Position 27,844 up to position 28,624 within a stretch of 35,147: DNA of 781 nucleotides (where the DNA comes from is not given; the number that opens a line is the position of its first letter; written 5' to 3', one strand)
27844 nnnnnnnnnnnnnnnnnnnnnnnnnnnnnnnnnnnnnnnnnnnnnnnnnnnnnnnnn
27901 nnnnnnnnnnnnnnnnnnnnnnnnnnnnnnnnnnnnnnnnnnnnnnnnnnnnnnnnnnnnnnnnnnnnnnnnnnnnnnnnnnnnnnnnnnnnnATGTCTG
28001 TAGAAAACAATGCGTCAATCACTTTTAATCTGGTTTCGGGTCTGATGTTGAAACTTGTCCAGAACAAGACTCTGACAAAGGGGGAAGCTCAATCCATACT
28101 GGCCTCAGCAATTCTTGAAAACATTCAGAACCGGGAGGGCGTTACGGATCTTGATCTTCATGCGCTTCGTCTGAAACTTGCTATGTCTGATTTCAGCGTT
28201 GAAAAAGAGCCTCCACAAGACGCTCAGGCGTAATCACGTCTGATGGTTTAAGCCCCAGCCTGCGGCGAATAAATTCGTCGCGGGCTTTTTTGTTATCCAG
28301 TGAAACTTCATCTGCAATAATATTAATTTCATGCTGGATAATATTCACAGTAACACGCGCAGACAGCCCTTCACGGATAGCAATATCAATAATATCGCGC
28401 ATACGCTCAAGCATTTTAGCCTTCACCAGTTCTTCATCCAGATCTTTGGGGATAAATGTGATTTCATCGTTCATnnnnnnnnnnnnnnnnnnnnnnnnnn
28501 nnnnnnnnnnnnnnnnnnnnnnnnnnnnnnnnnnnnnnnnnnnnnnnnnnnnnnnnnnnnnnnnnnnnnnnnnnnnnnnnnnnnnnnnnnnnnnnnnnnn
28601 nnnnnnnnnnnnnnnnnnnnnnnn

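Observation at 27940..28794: AT-richer accessory island with a convergent + strand gene inside the early operon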

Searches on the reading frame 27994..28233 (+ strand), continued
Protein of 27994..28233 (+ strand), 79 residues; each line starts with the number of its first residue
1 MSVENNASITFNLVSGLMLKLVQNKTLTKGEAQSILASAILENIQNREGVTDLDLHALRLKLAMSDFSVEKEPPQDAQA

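Call 77: search_protein_families(library=ncbifam, proteins=[window:27994-28233:+, P0004, P0009, P0010, P0021, P0028], max_evalue=0.1)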
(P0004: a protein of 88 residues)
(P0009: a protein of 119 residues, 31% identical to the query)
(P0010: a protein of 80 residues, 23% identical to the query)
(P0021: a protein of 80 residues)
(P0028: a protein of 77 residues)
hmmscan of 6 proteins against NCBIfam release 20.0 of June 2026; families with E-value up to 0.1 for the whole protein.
window:27994-28233:+ (79 aa): 1 family
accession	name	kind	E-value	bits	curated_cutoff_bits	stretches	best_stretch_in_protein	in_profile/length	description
NF011556.0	PRK14981.2-2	equivalog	0.053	13.4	182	1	17-55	5-42/124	DNA-directed RNA polymerase subunit F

P0004 (88 aa): 0 families

P0009 (119 aa): 0 families

P0010 (80 aa): 1 family
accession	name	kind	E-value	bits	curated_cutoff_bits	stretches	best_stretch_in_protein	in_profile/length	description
NF004699.0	PRK06035.1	equivalog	0.061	12.5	500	1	21-58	52-89/294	3-hydroxyacyl-CoA dehydrogenase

P0021 (80 aa): 2 families
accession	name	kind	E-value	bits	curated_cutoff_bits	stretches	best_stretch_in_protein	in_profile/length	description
NF045618.1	ABSDF2314_adhes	equivalog_domain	0.063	11.7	975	1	9-59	629-678/681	ABSDF2314 family large adhesin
NF001852.0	PRK00571.2-5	equivalog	0.064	13.5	145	1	15-57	53-93/124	F0F1 ATP synthase subunit epsilon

P0028 (77 aa): 1 family
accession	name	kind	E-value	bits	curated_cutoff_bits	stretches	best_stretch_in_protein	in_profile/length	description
NF006323.0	PRK08537.1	equivalog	0.092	12.1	235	1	13-68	78-131/181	2-oxoacid:ferredoxin oxidoreductase subunit gamma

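Call 78: search_protein_families(library=phrogs, proteins=[P0004, P0009, P0010, P0021, P0028, P0008, P0014], max_evalue=0.1)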
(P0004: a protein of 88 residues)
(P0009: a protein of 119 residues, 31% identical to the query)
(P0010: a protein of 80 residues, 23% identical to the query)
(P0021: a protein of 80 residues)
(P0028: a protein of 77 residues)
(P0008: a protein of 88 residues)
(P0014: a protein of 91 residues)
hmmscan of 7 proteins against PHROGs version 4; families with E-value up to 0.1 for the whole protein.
P0004 (88 aa): 2 families
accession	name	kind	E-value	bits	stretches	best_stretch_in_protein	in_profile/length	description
phrog_8747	-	unknown function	1e-58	196.6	1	1-88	1-88/88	-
phrog_32893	-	unknown function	0.0018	19.3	1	5-42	8-45/82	-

P0009 (119 aa): 2 families
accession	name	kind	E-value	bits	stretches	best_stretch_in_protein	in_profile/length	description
phrog_38610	-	unknown function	1.9e-81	271.4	1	1-119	1-119/119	-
phrog_32893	-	unknown function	7.9e-07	30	1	34-77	11-56/82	-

P0010 (80 aa): 3 families
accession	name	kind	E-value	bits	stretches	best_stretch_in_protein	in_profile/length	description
phrog_38610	-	unknown function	1.8e-10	42.4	1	5-77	29-99/119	-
phrog_32893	-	unknown function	2.1e-09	38.3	1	2-48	2-51/82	-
phrog_30483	-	unknown function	0.071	14.4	1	29-75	25-69/78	-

P0021 (80 aa): 4 families
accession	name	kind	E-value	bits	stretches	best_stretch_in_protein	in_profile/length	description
phrog_32893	-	unknown function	2.5e-23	82.9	1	4-80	4-82/82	-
phrog_38610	-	unknown function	7.4e-05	24.3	1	4-60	27-86/119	-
phrog_3949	-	transcription regulation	0.064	14.3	1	8-53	55-100/161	transcriptional repressor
phrog_404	-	tail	0.085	13.9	1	1-75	5-79/118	minor tail protein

P0028 (77 aa): 3 families
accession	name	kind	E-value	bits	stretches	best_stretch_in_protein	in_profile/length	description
phrog_38610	-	unknown function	0.00059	21.3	1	9-46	37-74/119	-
phrog_32893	-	unknown function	0.0032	18.4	1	5-43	10-48/82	-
phrog_743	-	DNA, RNA and nucleotide metabolism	0.016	15.7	1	4-68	85-149/246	single strand DNA binding protein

P0008 (88 aa): 2 families
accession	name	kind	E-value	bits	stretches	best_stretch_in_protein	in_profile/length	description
phrog_8747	-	unknown function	5.6e-25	88.4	1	1-86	1-86/88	-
phrog_32893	-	unknown function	4.6e-08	34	1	4-49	7-54/82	-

P0014 (91 aa): 3 families
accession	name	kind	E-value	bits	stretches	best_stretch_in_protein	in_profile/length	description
phrog_38610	-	unknown function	1e-18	69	1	4-75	28-98/119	-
phrog_32893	-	unknown function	1.5e-13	51.6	1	1-55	1-58/82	-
phrog_33926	-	unknown function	0.098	14.2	0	21-61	31-71/84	-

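Call 83: find_encoding_contigs(protein=P0025, flank=2500, max_places=2)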
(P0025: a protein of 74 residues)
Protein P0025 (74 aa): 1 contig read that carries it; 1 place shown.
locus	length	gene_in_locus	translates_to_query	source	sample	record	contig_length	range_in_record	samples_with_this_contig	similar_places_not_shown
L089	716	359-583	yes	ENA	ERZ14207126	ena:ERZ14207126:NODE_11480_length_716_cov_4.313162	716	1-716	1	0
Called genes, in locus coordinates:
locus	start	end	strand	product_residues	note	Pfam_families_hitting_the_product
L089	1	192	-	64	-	?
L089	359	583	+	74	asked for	-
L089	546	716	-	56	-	?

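Call 84: find_encoding_contigs(protein=P0033, flank=2500, max_places=2)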
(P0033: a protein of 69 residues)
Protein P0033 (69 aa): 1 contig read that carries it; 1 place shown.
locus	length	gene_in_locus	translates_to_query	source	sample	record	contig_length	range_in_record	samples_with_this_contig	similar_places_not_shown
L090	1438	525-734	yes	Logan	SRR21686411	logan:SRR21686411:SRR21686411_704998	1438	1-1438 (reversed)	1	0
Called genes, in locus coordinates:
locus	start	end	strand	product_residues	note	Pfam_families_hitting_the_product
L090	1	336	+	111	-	?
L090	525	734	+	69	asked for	-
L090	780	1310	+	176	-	-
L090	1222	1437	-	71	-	?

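Call 85: find_encoding_contigs(protein=P0036, flank=2500, max_places=2)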
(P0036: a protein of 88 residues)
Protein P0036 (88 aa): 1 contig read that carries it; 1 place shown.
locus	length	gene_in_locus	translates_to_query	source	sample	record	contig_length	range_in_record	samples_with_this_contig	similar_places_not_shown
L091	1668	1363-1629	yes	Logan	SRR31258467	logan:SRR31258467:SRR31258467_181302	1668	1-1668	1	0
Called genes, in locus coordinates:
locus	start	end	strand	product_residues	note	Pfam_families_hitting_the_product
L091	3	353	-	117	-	?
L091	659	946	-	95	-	PF02604:PhdYeFM_antitox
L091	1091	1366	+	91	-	-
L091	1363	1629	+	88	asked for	-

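Call 88: predict_structure(alignment_id=A5)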
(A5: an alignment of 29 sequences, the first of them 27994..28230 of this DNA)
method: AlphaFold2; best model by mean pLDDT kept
length: 79 residues; sequences in the alignment: 29
mean_pLDDT: 78.5   pTM: 0.64
mean pLDDT of the five models: 78.5, 78.3, 77.6, 75.2, 74.5
residues with pLDDT >= 90: 29; 70-90: 26; 50-70: 19; < 50: 5
segments of 3 or more residues with pLDDT < 50: none
pLDDT, mean of each block of 10 residues (from residue 1): 73 92 92 90 68 89 71 50
secondary structure, 60 per line:
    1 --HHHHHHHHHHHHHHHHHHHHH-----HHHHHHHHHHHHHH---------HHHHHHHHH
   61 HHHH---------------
elements in order: H3-23 H29-42 H52-64
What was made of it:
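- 27994..28233 (+): 79-aa gene, a divergent member of the Mu gp15 family. Small, acidic (pI 4.9), three helices. AF2 model pLDDT 78.5 (call 88).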

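Call 97: list_cluster_members(proteins=[P0001, P0028, P0021, P0014, P0019, P0010, P0013, P0022, P0024, P0031])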
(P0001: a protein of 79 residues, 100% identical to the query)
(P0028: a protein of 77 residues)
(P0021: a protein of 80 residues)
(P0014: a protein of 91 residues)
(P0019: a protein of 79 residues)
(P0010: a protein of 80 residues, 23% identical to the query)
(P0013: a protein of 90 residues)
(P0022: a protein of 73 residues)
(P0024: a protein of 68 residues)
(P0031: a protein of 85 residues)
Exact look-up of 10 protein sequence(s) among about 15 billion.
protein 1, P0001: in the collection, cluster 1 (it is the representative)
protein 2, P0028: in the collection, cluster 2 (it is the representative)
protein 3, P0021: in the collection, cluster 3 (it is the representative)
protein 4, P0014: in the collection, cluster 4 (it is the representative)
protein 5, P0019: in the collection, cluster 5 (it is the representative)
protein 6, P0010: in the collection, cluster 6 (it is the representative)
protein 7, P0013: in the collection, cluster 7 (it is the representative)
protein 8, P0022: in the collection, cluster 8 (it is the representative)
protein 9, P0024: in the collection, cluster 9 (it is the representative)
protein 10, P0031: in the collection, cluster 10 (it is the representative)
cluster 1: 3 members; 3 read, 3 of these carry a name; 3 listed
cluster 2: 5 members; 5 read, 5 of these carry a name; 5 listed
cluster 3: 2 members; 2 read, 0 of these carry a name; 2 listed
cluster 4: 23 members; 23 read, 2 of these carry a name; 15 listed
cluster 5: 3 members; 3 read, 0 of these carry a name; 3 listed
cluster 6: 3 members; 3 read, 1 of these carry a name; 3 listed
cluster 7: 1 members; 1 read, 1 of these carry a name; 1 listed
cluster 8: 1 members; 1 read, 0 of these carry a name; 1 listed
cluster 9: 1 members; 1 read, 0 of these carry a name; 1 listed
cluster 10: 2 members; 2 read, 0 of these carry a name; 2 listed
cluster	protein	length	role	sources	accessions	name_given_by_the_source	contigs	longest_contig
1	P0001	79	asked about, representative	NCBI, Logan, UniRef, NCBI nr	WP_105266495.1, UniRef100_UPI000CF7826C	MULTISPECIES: hypothetical protein [unclassified Escherichia] | hypothetical protein n=1 Tax=unclassified Escherichia TaxID=2608889 RepID=UPI000CF7826C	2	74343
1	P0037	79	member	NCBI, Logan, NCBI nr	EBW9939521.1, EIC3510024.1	hypothetical protein K9928_000984 [Salmonella enterica subsp. enterica serovar ... | hypothetical protein [Salmonella enterica subsp. enterica serovar Give]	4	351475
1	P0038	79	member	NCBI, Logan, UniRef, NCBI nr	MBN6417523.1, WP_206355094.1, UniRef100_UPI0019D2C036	hypothetical protein JZL99_26265 [Escherichia coli] | hypothetical protein n=1 Tax=Escherichia coli TaxID=562 RepID=UPI0019D2C036 | hypothetical protein [Escherichia coli]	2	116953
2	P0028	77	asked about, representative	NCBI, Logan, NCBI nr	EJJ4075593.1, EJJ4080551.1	hypothetical protein NI359_003864 [Salmonella enterica] | hypothetical protein [Salmonella enterica]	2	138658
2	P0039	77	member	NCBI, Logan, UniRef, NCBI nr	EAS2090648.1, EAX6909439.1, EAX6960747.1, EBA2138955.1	hypothetical protein AG64_12880 [Salmonella enterica subsp. enterica serovar Newport] | Uncharacterized protein n=1 Tax=Salmonella enterica TaxID=28901 RepID=A0A5T5U394_SALER | hypothetical protein [Salmonella enterica]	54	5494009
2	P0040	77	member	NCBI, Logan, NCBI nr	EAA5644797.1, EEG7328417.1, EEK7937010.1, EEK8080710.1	hypothetical protein G3143_001327 [Salmonella enterica subsp. enterica serovar Javiana] | hypothetical protein [Salmonella enterica subsp. enterica serovar Javiana]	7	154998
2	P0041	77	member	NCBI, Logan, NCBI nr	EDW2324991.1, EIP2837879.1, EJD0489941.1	hypothetical protein LSC13_002159 [Salmonella enterica] | hypothetical protein [Salmonella enterica subsp. enterica]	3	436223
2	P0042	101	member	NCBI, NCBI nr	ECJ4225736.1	hypothetical protein AIG32_20595 [Salmonella enterica subsp. enterica] | hypothetical protein [Salmonella enterica subsp. enterica]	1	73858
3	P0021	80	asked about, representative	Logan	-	-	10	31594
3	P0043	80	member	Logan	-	-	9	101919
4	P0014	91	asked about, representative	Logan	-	-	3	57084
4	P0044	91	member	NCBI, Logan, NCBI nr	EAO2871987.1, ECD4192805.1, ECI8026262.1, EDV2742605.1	hypothetical protein E2G82_18960 [Salmonella enterica subsp. enterica serovar Ramatgan] | hypothetical protein [Salmonella enterica]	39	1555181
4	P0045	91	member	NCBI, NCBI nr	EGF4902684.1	hypothetical protein ICE17_004482 [Salmonella enterica subsp. enterica serovar Bredeney] | hypothetical protein [Salmonella enterica subsp. enterica serovar Bredeney]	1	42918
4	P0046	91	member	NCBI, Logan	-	-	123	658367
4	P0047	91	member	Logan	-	-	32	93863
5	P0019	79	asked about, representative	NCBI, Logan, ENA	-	-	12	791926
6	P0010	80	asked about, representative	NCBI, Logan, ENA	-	-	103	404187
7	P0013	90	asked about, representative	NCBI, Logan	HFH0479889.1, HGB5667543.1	TPA: hypothetical protein ACIVST_001053 [Salmonella enterica subsp. enterica serovar ...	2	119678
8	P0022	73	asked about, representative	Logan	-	-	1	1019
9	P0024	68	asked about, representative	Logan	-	-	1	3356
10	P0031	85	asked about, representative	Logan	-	-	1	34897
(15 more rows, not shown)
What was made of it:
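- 27994..28233 (+): Identical to WP_105266495.1 (call 97).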

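Call 98: search_solved_structures(query=A5, max_evalue=5)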
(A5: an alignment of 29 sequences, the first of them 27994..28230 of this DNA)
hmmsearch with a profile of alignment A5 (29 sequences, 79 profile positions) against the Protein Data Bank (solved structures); distinct sequences matched with E-value up to 5: 15.
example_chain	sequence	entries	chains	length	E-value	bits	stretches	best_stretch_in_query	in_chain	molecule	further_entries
1bja_A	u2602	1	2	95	0.023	17.9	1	28-50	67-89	TRANSCRIPTION REGULATORY PROTEIN MOTA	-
1i1s_A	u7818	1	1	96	0.024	17.8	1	28-50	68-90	MOTA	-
2rq7_A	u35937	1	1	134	0.14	15.4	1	29-72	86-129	ATP synthase epsilon chain,ATP synthase epsilon chain, chloroplastic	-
7rmy_A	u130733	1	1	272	0.17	15.1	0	32-71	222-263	De Novo designed tunable homodimer, D_3-337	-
6k4y_M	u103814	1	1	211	0.25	14.6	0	28-54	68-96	Middle transcription regulatory protein motA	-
6fkf_e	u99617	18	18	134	0.44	13.8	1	30-72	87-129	ATP synthase epsilon chain, chloroplastic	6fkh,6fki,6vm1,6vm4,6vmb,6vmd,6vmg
5z7h_A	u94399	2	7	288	0.46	13.7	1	26-62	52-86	LysR family transcriptional regulator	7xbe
22vl_e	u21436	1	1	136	0.54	13.5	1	29-58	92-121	ATP synthase epsilon chain, chloroplastic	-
1c3c_A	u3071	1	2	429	0.95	12.7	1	13-48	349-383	PROTEIN (ADENYLOSUCCINATE LYASE)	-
1c3u_A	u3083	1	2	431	0.95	12.7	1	13-48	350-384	ADENYLOSUCCINATE LYASE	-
1u78_A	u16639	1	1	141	1.1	12.5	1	26-68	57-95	transposable element tc3 transposase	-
6r8g_A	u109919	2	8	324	1.2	12.4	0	24-53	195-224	Malate dehydrogenase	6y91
5nfr_A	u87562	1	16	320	1.3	12.3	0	24-53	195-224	Malate dehydrogenase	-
6gw6_B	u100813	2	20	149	1.3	12.3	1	20-40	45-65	Xre antitoxin | XRE anti-toxin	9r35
9k7y_A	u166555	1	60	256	1.3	12.3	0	35-67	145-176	Cage-i53-Zn1-HEHE-14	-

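Call 100: search_solved_structures(query=A5, max_evalue=0.1, show_alignments=2)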
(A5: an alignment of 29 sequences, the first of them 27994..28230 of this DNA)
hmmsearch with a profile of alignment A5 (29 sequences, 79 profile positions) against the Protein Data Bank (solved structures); distinct sequences matched with E-value up to 0.1: 2.
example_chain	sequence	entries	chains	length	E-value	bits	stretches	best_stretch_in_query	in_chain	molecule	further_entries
1bja_A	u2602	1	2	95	0.023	17.9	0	28-50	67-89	TRANSCRIPTION REGULATORY PROTEIN MOTA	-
1i1s_A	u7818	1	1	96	0.024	17.8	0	28-50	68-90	MOTA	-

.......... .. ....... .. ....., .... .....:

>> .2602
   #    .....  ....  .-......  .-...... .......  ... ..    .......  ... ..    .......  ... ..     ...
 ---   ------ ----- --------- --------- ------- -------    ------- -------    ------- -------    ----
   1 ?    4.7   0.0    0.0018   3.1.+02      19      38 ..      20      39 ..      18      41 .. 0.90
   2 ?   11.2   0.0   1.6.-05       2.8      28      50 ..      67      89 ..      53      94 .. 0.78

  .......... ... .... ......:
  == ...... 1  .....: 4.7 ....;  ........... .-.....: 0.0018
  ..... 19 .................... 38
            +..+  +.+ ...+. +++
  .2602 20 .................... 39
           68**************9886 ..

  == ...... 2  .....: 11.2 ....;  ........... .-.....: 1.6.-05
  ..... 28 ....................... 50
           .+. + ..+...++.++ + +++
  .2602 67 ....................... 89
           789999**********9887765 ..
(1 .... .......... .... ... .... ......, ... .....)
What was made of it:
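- Tried and rejected: I rejected it because it is two short matches of the 'G[IV]IT..EA..I' motif with per-stretch E-values of 2.8 and 310 (call 100).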

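Call 110: fold_search(model_id=the predicted structure, library=viral)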
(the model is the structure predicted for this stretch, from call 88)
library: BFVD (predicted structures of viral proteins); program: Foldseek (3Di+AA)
matches with E <= 10: 92; with E <= 0.001: 0
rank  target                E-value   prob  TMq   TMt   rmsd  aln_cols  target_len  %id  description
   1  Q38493                9.4e-01  0.60  0.51  0.33   7.9        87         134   23  Bacteriophage Mu left end [Escherichia phage Mu]
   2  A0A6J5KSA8            1.1e+00  0.60  0.48  0.48   4.6        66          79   15  Uncharacterized protein [uncultured Caudovirales phage]
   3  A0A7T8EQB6            1.1e+00  0.35  0.43  0.38  12.7        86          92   12  Uncharacterized protein [Erwinia phage pEa_SNUABM_5]
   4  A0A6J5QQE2            1.7e+00  0.30  0.43  0.08   7.1        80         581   15  COG4695 Phage-related protein [uncultured Caudovirales phage]
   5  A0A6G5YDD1            1.9e+00  0.69  0.62  0.33   6.9        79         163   11  (no name in the UniProt tables at hand)
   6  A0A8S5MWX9            2.1e+00  0.84  0.60  0.70   2.8        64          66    8  Uncharacterized protein [CRESS virus sp. ctBnw2]
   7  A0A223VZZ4            2.1e+00  0.69  0.57  0.05   3.1        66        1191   15  Cell wall hydrolyse [Agrobacterium phage Atu_ph03]
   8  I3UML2                2.1e+00  0.28  0.39  0.42   8.6        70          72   11  Uncharacterized protein [Colwellia phage 9A]
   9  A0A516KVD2            2.4e+00  0.30  0.48  0.45   6.5        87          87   15  (no name in the UniProt tables at hand)
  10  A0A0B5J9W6            2.6e+00  0.57  0.59  0.48   2.8        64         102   11  Uncharacterized protein [Pandoravirus inopinatum]
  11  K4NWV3                2.6e+00  0.54  0.52  0.05   3.3        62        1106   14  Structural protein [Sulfolobales Mexican rod-shaped virus 1]
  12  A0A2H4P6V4            2.6e+00  0.44  0.57  0.58   4.8        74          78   11  Uncharacterized protein [Pseudomonas phage tabernarius]
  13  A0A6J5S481            2.8e+00  0.30  0.50  0.05   6.4        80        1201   18  Phage portal protein, HK97 [uncultured Caudovirales phage]
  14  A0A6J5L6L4            2.8e+00  0.23  0.46  0.19   8.2        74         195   22  Uncharacterized protein [uncultured Caudovirales phage]
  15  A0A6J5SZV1            3.0e+00  0.33  0.43  0.46   3.9        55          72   11  Uncharacterized protein [uncultured Caudovirales phage]
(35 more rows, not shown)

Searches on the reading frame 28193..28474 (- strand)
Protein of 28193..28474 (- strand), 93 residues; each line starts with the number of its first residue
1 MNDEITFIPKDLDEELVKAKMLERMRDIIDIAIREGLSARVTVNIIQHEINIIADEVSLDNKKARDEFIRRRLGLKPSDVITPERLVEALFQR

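Call 5: search_protein_families(library=pfam, proteins=[window:28193-28474:-], max_evalue=0.1)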
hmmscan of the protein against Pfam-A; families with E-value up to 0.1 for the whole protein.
window:28193-28474:- (93 aa): 1 family
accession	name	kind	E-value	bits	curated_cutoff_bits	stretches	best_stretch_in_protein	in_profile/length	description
PF07244.20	POTRA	-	0.0083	17.2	21.3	1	61-89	11-39/79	Surface antigen variable number repeat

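Call 6: search_protein_families(library=phrogs, proteins=[window:28193-28474:-], max_evalue=0.1)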
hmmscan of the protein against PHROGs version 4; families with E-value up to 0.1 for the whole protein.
window:28193-28474:- (93 aa): 1 family
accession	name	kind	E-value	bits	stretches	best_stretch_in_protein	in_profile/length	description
phrog_6075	-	unknown function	1.2e-33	116.4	1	1-91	1-91/100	-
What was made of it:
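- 28193..28474 (-): 93-aa homologue of Mu gp14 (phrog_6075), the convergent partner of the + gene with a 41-bp tail-to-tail overlap. PHROG hit 1.2e-33 (call 6).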

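Call 76: search_protein_families(library=padloc, proteins=[window:28193-28474:-], max_evalue=0.1)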
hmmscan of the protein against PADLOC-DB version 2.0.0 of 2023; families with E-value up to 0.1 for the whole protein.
window:28193-28474:- (93 aa): 0 families

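Call 77: search_protein_families(library=ncbifam, proteins=[window:28193-28474:-], max_evalue=0.1)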
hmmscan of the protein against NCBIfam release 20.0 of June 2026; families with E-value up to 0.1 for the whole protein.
window:28193-28474:- (93 aa): 0 families

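Call 101: search_solved_structures(query=A6, max_evalue=5)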
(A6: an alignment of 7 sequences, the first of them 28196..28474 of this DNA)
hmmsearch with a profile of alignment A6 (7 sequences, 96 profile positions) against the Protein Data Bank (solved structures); distinct sequences matched with E-value up to 5: 4.
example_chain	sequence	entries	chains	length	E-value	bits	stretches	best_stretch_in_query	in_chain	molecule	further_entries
9ijj_c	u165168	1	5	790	0.016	18.4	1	10-64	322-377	Kinesin-like protein KIF9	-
1q6a_A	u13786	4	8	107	0.62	13.3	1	7-60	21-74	Circadian clock protein KaiA homolog | circadian clock protein KaiA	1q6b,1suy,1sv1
1v2z_A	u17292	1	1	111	0.68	13.2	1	7-60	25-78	circadian clock protein KaiA homolog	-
7pzy_C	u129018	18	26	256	0.97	12.7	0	17-61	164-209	40S ribosomal protein S1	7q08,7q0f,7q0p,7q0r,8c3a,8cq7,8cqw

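Call 105: find_homologous_proteins(query=A6, max_evalue=0.001)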
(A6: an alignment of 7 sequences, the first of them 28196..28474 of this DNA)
Query A6 (7 sequences) (93 aa, profile of the alignment): 26 proteins with E <= 0.001 among 1243 candidates.
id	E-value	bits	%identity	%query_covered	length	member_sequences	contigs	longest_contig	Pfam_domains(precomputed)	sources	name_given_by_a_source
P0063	3.7e-38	147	94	100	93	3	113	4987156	-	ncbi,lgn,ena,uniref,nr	ncbi:hypothetical protein ONP73_14355 [Salmonella enterica subsp. enterica serovar Lille]|uniref:hyp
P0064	4.4e-38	147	53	99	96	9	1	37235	-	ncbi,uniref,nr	ncbi:conserved hypothetical protein [Escherichia phage D108]|uniref:Uncharacterized protein gp14 n=1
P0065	9.2e-38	146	98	100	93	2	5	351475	-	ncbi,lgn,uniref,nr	ncbi:hypothetical protein JZL99_26260 [Escherichia coli]|uniref:hypothetical protein n=1 Tax=Escheri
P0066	9.4e-35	136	61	97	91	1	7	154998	-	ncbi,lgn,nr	ncbi:hypothetical protein G3143_001328 [Salmonella enterica subsp. enterica serovar Javiana]|nr:hypo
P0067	1.5e-34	136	61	97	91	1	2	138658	-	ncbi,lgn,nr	ncbi:hypothetical protein NI359_003865 [Salmonella enterica]|nr:hypothetical protein [Salmonella ent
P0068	3.4e-34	134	59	97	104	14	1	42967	-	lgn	-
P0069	5.8e-34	134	40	78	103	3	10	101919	-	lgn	-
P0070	1.1e-33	133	58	97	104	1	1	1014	-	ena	-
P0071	3.5e-33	131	62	97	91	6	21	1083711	-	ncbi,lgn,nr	ncbi:hypothetical protein OWZ45_002617 [Salmonella enterica]|nr:hypothetical protein [Salmonella ent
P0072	6.6e-33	130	60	98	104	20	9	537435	-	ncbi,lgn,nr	ncbi:hypothetical protein K2R97_002376 [Salmonella enterica]|nr:hypothetical protein [Salmonella ent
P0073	8.4e-33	130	61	90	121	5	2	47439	-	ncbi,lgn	ncbi:TPA: hypothetical protein ACG0DI_003422 [Escherichia coli]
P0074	1.4e-32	129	41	97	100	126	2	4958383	-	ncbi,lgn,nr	ncbi:TPA: hypothetical protein NY528_000686 [Escherichia coli]|nr:hypothetical protein [Escherichia 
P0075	1.5e-32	129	61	97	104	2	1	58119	-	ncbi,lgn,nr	ncbi:TPA: hypothetical protein OQ574_003954 [Salmonella enterica]|nr:hypothetical protein [Salmonell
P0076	3.1e-32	128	40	97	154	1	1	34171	PF25680.2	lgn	-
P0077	1.7e-31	126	35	56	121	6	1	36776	-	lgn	-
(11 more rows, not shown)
